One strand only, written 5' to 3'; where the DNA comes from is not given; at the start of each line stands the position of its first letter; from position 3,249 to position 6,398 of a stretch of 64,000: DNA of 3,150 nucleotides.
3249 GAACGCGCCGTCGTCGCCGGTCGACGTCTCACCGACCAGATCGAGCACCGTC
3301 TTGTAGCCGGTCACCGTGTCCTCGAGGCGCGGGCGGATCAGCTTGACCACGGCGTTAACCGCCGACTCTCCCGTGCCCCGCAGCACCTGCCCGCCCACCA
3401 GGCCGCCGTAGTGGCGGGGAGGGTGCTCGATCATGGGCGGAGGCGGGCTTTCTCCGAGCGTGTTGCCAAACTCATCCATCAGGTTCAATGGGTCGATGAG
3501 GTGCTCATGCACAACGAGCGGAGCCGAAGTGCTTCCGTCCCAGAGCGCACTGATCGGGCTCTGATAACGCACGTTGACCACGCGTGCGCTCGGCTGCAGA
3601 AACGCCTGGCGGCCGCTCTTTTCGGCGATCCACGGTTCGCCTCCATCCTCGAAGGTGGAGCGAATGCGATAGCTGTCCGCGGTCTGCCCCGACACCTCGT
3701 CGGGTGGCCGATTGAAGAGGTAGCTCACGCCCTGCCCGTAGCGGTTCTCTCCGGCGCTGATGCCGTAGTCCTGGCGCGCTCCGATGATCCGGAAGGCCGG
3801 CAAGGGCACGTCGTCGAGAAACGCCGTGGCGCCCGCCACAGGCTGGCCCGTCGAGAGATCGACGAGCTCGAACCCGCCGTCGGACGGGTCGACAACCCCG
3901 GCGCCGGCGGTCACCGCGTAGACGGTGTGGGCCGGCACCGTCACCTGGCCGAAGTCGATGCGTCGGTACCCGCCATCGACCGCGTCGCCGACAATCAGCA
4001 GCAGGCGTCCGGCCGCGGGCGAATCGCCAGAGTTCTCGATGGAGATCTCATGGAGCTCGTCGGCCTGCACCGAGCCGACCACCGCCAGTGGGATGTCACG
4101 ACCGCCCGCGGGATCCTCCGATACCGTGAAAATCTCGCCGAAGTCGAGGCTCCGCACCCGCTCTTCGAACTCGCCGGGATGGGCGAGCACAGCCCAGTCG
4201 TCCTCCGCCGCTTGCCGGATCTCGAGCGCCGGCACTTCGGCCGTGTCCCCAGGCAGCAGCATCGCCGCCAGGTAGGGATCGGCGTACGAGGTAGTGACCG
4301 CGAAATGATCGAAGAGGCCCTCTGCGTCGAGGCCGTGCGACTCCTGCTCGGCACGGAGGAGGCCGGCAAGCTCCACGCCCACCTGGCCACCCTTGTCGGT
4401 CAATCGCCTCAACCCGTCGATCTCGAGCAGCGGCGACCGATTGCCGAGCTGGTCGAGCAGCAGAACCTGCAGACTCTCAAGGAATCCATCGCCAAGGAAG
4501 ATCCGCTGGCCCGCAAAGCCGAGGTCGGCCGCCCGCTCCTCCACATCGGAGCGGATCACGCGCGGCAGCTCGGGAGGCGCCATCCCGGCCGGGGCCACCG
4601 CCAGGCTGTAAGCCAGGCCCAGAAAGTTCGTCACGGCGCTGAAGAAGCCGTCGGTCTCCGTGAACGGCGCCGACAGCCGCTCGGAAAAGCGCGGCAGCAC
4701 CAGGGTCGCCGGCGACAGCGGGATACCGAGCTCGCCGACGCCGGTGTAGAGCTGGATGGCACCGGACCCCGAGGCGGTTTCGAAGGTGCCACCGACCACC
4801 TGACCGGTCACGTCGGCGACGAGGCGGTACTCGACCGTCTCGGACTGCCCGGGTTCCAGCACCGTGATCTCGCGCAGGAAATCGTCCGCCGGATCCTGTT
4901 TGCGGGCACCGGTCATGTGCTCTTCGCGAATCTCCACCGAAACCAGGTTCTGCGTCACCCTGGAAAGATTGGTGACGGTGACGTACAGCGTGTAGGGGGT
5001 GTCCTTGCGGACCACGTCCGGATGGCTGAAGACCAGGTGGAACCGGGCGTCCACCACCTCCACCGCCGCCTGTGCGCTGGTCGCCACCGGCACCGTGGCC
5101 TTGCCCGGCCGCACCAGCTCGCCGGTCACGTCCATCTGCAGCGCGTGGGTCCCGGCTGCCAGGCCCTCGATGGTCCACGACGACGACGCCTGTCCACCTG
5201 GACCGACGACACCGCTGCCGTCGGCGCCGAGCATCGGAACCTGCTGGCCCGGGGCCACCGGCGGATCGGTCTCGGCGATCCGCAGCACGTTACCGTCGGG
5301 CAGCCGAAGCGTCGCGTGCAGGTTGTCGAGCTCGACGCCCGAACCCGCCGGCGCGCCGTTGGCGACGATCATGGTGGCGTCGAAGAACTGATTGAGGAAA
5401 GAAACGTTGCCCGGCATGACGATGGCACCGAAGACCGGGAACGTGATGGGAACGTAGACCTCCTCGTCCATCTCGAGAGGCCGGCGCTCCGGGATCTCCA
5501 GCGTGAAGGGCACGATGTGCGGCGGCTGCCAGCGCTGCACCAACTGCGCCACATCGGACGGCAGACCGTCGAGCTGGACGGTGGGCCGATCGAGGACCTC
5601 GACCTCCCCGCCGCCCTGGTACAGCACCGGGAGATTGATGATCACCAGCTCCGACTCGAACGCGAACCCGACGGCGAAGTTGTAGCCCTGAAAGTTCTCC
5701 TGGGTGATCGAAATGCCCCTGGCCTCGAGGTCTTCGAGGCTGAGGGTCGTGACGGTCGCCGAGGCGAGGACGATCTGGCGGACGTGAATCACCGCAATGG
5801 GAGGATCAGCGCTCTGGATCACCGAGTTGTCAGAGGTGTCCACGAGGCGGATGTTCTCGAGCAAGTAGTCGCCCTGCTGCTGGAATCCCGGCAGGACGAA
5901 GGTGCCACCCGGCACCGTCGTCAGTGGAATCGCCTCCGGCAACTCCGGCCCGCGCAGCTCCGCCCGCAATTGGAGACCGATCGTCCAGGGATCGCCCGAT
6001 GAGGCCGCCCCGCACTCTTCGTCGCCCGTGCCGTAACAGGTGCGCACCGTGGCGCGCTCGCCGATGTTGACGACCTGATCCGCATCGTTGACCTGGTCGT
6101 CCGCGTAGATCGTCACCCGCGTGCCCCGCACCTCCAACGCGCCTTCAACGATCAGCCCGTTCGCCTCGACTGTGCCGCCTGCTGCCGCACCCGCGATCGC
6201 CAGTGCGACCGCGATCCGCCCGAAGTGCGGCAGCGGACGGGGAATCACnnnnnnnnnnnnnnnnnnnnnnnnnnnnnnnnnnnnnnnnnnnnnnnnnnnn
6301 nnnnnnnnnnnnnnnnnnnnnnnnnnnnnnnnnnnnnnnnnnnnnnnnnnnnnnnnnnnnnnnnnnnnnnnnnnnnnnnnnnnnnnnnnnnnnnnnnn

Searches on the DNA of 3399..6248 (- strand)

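Call 71: search_rna_families(sources=[L002, L011, L014, L015, L016, L017], threshold=evalue, max_evalue=1)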
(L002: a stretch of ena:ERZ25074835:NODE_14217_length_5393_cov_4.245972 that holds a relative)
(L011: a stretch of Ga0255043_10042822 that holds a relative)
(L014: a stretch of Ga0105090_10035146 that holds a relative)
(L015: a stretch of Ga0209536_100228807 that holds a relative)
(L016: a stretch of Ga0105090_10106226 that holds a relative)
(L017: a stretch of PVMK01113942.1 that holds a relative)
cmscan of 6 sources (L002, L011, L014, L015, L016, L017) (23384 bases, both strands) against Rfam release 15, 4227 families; matches with E-value up to 1: 0.
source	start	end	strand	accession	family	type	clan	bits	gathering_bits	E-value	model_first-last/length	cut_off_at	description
